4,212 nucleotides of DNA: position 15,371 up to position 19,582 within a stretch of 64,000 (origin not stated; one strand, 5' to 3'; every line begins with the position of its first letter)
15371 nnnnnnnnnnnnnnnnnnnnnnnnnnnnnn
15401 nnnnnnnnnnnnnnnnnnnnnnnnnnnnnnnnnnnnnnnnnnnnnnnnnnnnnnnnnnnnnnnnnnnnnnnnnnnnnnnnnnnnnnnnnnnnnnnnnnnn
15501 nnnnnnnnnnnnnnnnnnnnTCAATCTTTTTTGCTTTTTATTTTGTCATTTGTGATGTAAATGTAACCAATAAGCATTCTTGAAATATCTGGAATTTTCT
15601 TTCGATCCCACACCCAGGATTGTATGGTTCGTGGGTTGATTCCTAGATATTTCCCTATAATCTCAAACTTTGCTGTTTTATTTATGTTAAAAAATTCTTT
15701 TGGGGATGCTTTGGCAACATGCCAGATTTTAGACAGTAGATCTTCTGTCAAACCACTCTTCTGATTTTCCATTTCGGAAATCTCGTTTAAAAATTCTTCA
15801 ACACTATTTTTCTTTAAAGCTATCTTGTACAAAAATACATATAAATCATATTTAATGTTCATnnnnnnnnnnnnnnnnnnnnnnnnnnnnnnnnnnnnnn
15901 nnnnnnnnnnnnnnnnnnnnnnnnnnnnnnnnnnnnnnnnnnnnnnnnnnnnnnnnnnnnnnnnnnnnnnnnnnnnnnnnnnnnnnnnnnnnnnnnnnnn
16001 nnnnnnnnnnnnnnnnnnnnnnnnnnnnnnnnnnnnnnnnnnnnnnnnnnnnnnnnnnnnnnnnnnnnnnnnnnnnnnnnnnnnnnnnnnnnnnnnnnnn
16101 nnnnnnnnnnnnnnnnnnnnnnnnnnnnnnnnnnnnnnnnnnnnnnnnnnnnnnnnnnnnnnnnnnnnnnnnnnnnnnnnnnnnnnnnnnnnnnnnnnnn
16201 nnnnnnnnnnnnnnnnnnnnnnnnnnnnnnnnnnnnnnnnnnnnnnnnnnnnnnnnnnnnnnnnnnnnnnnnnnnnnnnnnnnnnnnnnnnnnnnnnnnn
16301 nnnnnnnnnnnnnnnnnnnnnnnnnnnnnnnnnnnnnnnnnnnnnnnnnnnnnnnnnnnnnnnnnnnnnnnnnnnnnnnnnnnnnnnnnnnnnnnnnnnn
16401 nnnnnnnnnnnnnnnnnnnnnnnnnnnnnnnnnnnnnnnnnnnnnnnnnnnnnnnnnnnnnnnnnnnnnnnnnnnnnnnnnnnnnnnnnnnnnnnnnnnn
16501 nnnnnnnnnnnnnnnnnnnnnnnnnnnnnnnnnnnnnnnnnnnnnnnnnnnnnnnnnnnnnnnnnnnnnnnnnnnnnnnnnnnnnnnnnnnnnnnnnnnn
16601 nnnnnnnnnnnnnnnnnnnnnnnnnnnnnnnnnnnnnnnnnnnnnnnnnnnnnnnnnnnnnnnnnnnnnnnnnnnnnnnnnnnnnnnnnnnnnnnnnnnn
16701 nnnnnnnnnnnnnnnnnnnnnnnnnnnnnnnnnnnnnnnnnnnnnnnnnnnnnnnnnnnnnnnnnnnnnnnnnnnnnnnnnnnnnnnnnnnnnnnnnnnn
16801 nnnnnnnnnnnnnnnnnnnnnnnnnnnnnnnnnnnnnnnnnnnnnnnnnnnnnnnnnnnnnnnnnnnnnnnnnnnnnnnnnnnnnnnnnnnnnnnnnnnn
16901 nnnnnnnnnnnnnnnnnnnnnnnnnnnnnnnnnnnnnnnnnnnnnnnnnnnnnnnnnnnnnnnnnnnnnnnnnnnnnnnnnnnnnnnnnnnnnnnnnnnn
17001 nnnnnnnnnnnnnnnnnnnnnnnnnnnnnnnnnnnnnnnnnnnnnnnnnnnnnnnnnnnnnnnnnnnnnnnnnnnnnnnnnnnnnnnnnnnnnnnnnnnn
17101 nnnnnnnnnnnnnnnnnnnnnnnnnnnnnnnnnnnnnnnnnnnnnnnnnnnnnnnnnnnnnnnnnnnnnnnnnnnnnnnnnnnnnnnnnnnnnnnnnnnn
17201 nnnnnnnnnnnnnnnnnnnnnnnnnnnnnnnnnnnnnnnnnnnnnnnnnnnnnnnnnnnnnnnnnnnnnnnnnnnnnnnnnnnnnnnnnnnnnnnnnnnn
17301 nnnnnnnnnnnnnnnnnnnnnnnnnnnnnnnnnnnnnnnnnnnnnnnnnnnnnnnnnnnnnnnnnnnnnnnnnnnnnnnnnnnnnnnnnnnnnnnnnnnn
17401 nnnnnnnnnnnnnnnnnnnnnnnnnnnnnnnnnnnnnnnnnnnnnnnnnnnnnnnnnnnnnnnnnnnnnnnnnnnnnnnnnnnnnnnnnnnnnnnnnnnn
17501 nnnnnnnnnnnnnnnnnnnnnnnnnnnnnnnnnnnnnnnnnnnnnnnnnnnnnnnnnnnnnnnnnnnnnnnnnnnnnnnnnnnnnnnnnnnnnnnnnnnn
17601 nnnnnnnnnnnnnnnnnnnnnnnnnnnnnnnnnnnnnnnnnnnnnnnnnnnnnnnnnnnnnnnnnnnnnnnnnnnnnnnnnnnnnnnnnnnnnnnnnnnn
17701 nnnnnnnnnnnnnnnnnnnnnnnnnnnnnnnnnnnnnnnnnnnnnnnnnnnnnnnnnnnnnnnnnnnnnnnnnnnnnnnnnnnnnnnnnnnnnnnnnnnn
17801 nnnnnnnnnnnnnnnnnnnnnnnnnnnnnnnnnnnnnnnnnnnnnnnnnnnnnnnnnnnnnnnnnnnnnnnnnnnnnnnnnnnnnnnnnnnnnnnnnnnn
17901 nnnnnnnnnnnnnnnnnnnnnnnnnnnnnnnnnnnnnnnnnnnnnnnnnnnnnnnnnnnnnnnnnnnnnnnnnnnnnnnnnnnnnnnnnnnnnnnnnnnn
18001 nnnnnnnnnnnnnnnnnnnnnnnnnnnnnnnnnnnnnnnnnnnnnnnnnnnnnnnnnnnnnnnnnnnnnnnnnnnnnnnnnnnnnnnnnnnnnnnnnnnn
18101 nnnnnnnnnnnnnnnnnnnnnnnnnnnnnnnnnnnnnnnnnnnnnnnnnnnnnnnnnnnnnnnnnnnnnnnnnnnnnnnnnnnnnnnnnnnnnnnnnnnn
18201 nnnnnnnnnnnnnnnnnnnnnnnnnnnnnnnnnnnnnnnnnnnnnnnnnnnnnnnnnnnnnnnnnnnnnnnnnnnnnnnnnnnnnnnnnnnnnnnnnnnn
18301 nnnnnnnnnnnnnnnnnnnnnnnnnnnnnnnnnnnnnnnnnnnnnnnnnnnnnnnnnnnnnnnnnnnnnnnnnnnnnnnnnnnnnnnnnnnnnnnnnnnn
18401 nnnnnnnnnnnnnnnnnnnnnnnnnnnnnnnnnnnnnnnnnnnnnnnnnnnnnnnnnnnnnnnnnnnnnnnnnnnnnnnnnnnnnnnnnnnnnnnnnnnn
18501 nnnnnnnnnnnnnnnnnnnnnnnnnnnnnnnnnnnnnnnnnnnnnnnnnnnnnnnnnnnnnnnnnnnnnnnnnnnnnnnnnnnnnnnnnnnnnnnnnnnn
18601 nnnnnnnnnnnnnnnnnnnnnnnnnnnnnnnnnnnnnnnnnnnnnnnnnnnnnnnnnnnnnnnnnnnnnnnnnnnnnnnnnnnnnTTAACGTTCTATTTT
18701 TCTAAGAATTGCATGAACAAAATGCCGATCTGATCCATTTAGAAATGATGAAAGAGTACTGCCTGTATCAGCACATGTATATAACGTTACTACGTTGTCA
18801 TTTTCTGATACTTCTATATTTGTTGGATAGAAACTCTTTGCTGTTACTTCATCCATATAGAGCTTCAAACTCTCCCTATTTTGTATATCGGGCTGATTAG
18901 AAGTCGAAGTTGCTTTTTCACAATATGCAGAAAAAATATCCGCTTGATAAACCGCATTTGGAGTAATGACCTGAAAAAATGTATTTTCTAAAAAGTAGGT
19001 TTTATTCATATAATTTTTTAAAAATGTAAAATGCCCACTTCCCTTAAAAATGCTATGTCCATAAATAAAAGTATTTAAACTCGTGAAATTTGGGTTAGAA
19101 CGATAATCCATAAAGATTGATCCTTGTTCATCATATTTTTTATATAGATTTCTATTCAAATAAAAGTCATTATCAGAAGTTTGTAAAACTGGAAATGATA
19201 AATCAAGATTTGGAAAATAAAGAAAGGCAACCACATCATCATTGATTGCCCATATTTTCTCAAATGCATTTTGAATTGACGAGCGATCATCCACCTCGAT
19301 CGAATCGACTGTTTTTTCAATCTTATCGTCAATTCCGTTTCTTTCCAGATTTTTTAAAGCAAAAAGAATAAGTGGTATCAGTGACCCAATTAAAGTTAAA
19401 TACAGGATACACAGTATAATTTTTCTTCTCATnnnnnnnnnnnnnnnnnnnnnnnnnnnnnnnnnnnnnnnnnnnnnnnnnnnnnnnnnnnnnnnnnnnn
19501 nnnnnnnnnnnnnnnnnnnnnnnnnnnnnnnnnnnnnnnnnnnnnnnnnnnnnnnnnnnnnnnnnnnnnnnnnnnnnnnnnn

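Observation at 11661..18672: Six copies of one promoter with a 19-nt palindromic operator filling the -35/-10 spacer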

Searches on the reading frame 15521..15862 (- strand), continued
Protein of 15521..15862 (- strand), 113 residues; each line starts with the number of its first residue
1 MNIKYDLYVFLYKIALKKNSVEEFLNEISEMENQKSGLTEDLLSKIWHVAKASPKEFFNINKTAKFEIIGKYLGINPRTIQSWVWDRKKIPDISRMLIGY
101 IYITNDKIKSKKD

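Call 84: find_encoding_contigs(protein=P0067, flank=4000, max_places=1)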
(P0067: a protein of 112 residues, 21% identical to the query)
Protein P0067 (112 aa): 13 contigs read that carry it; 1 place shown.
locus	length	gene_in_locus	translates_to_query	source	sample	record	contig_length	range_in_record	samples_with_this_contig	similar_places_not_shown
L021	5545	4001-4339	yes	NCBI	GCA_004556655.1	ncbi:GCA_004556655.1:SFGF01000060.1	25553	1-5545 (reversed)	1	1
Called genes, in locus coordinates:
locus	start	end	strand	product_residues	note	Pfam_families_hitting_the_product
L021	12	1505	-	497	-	PF00672:HAMP, PF00512:HisKA, PF02518:HATPase_c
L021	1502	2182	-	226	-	PF00072:Response_reg, PF00486:Trans_reg_C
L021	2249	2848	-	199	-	PF13886:TM7S3_TM198 (weak)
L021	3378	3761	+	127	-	-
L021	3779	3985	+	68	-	-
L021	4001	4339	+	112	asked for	-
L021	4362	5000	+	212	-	-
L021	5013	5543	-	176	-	?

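Call 92: search_solved_structures(query=A5, max_evalue=10, show_alignments=3)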
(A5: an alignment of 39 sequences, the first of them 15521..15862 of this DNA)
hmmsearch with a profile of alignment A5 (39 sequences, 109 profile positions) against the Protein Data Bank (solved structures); distinct sequences matched with E-value up to 10: 38.
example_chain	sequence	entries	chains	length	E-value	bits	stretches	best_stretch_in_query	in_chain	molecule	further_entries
2ppx_A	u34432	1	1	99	0.00018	24.8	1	55-96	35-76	Uncharacterized protein Atu1735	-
9tv9_A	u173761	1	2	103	0.007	19.7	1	51-88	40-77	Antitoxin HigA-2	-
3zmf_A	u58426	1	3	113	0.0079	19.6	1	36-69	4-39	GENERAL CONTROL PROTEIN GCN4, PUTATIVE INNER MEMBRANE PROTEIN, GENERAL CONTROL PROTEIN GCN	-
2xzr_A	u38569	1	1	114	0.0091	19.4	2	36-82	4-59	IMMUNOGLOBULIN-BINDING PROTEIN EIBD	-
5jaa_A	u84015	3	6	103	0.0093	19.3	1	51-88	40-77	Antitoxin igA-2 | Antitoxin HigA-2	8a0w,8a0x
5j9i_A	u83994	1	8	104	0.0094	19.3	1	53-88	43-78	Antitoxin igA-2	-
2yo3_A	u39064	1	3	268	0.01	19.2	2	24-53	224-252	GENERAL CONTROL PROTEIN GCN4, PUTATIVE INNER MEMBRANE PROTEIN, GENERAL CONTROL PROTEIN GCN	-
2yny_A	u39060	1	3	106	0.013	18.9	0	33-53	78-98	GENERAL CONTROL PROTEIN GCN4, PUTATIVE INNER MEMBRANE PROTEIN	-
3mlf_A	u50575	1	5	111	0.014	18.8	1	51-92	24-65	transcriptional regulator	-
2yo2_A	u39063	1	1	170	0.035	17.5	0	32-53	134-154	GENERAL CONTROL PROTEIN GCN4, PUTATIVE INNER MEMBRANE PROTEIN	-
5apu_A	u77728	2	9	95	0.036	17.4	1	4-53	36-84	GENERAL CONTROL PROTEIN GCN4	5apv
5apt_A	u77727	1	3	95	0.037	17.4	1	4-53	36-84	GENERAL CONTROL PROTEIN GCN4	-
5apw_A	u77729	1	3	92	0.04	17.3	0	27-53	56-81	GENERAL CONTROL PROTEIN GCN4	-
5aps_A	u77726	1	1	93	0.042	17.2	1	32-69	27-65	GENERAL CONTROL PROTEIN GCN4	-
2wpr_A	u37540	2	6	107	0.048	17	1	36-79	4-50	TRIMERIC AUTOTRANSPORTER ADHESIN FRAGMENT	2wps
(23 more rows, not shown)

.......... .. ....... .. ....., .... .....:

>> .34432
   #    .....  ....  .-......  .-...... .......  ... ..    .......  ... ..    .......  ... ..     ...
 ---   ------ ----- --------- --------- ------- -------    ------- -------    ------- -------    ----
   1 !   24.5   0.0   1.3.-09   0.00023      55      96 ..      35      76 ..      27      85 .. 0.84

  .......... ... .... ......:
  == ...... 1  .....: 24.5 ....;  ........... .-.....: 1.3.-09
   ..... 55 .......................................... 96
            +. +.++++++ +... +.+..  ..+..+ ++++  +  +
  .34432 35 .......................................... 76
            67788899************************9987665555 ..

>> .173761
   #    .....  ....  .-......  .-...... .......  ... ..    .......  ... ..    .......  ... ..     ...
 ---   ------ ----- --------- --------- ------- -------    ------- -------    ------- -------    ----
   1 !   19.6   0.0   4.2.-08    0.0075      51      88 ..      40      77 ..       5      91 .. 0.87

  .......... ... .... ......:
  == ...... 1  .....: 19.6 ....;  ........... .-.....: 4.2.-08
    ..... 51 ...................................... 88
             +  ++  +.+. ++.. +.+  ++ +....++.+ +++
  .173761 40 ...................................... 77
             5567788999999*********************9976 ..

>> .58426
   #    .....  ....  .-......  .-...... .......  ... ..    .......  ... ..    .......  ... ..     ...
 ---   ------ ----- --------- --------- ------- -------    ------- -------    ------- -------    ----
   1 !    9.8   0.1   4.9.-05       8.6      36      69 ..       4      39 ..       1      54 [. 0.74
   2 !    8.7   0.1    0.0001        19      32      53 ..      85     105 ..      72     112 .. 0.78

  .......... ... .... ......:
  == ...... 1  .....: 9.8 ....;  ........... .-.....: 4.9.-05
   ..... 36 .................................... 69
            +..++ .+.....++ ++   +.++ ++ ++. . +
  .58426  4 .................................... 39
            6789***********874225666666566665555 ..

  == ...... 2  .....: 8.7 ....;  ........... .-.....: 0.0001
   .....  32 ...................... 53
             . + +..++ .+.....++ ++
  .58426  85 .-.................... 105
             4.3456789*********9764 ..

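Call 109: predict_structure(alignment_id=A5)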
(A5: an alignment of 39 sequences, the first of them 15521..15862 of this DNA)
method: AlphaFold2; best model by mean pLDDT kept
length: 113 residues; sequences in the alignment: 39
mean_pLDDT: 82.2   pTM: 0.75
mean pLDDT of the five models: 82.2, 81.9, 81.8, 81.4, 80.8
residues with pLDDT >= 90: 38; 70-90: 54; 50-70: 17; < 50: 4
segments of 3 or more residues with pLDDT < 50: 110-113
pLDDT, mean of each block of 10 residues (from residue 1): 85 94 91 69 91 79 72 88 86 90 73 38
secondary structure, 60 per line:
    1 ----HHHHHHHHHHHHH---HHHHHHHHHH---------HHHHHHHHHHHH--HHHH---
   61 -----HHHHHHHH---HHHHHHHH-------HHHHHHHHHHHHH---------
elements in order: H5-17 H21-30 H40-51 H54-57 H66-73 H77-84 H92-104

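Call 112: fold_search(model_id=the predicted structure, library=pdb)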
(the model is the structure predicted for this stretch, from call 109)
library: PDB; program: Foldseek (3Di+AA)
matches with E <= 10: 116; with E <= 0.001: 0
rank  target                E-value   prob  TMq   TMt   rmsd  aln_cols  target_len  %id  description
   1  5j9i_E                9.8e-01  0.75  0.36  0.56   4.1        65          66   17  Crystal structure of the HigA2 antitoxin C-terminal domain (released 2017-04-05)
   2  8a0x_A                1.0e+00  0.28  0.33  0.36  15.7       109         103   14  Crystal structure of the HigB2-HigA2 tetramer in complex with operator DNA (released 2023-05-03)
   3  5jaa_A                1.1e+00  0.80  0.39  0.43   3.6        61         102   16  Crystal structure of the HigBA2 toxin-antitoxin complex (released 2017-04-05)
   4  5j9i_C                1.4e+00  0.72  0.38  0.57   3.9        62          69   16  Crystal structure of the HigA2 antitoxin C-terminal domain (released 2017-04-05)
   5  5jaa_B                1.4e+00  0.69  0.38  0.41   3.7        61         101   13  Crystal structure of the HigBA2 toxin-antitoxin complex (released 2017-04-05)
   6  5j9i_A                1.6e+00  0.57  0.36  0.55   4.2        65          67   17  Crystal structure of the HigA2 antitoxin C-terminal domain (released 2017-04-05)
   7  7xw1                  1.7e+00  0.10  0.26  0.23  11.7       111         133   14  The crystal structure of AhpD from Pseudomonas aeruginosa (released 2022-06-29)
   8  6b9s_D                1.9e+00  0.25  0.36  0.11  10.9        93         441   13  MPnS crystallized in the absence of substrate (released 2017-12-20)
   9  1x6i_A                2.0e+00  0.08  0.21  0.24  13.5       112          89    9  Crystal structure of ygfY from Escherichia coli (released 2005-02-08)
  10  5j9i_G                2.2e+00  0.51  0.37  0.58   3.8        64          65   17  Crystal structure of the HigA2 antitoxin C-terminal domain (released 2017-04-05)
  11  5j9i_B                2.2e+00  0.47  0.35  0.54   4.1        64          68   17  Crystal structure of the HigA2 antitoxin C-terminal domain (released 2017-04-05)
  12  9lx2_B                2.4e+00  0.41  0.35  0.53   3.7        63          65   16  anti-CRISPR-associated protein, Aca11 (released 2025-11-12)
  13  3qq6_B                2.7e+00  0.30  0.31  0.46   5.2        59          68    8  The N-terminal DNA binding domain of SinR from Bacillus subtilis (released 2011-06-15)
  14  1x6j                  2.8e+00  0.07  0.21  0.24  13.4       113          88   11  Crystal structure of ygfY from Escherichia coli (released 2005-02-08)
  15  9lx2_A                3.0e+00  0.33  0.34  0.51   3.7        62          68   13  anti-CRISPR-associated protein, Aca11 (released 2025-11-12)
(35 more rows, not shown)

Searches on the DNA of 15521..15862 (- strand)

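Call 111: search_rna_families(sources=[L002, L003, L005, L007, L014], threshold=evalue, max_evalue=1)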
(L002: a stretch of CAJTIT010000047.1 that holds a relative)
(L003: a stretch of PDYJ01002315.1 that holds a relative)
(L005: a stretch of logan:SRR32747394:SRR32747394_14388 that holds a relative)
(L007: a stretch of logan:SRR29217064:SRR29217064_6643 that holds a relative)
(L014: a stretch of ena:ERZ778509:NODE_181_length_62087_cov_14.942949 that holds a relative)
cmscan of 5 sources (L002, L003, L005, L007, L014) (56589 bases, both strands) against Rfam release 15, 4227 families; matches with E-value up to 1: 4.
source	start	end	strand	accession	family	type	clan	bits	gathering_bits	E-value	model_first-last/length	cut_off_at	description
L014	14559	14644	+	RF03152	RAGATH-1-hammerhead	Gene; ribozyme;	-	37.2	56.3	0.013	1-77/77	no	RAGATH-1 hammerhead ribozyme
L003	6334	6425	+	RF03152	RAGATH-1-hammerhead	Gene; ribozyme;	-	32.7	56.3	0.13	1-77/77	no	RAGATH-1 hammerhead ribozyme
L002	3022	3113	-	RF03152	RAGATH-1-hammerhead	Gene; ribozyme;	-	30.8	56.3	0.34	1-77/77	no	RAGATH-1 hammerhead ribozyme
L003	8835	8911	+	RF03152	RAGATH-1-hammerhead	Gene; ribozyme;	-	29.1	56.3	0.82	1-77/77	no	RAGATH-1 hammerhead ribozyme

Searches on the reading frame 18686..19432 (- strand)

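Call 46: search_protein_families(library=pfam, proteins=[window:18686-19432:-], max_evalue=10)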
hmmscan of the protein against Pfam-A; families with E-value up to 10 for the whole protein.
window:18686-19432:- (248 aa): 2 families
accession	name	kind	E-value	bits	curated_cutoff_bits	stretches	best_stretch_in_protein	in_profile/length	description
PF04203.18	Sortase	-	1.5e-07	31.6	26.6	1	72-225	2-112/125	Sortase domain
PF19009.6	DUF5738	-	0.062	13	25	1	33-63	201-231/250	Domain of unknown function (DUF5738)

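Call 119: search_protein_families(library=ncbifam, proteins=[window:18686-19432:-], max_evalue=0.05)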
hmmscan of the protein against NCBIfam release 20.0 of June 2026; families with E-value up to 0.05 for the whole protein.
window:18686-19432:- (248 aa): 2 families
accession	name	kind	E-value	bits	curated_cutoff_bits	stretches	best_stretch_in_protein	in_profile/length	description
TIGR03064.1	sortase_srtB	equivalog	9.4e-43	146.2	153.75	1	15-223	17-227/235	class B sortase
NF040525.1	SrtB_LPKTxSAVK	exception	1.9e-20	72.9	200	1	40-231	38-234/261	class B sortase, LPKTxAVK-specific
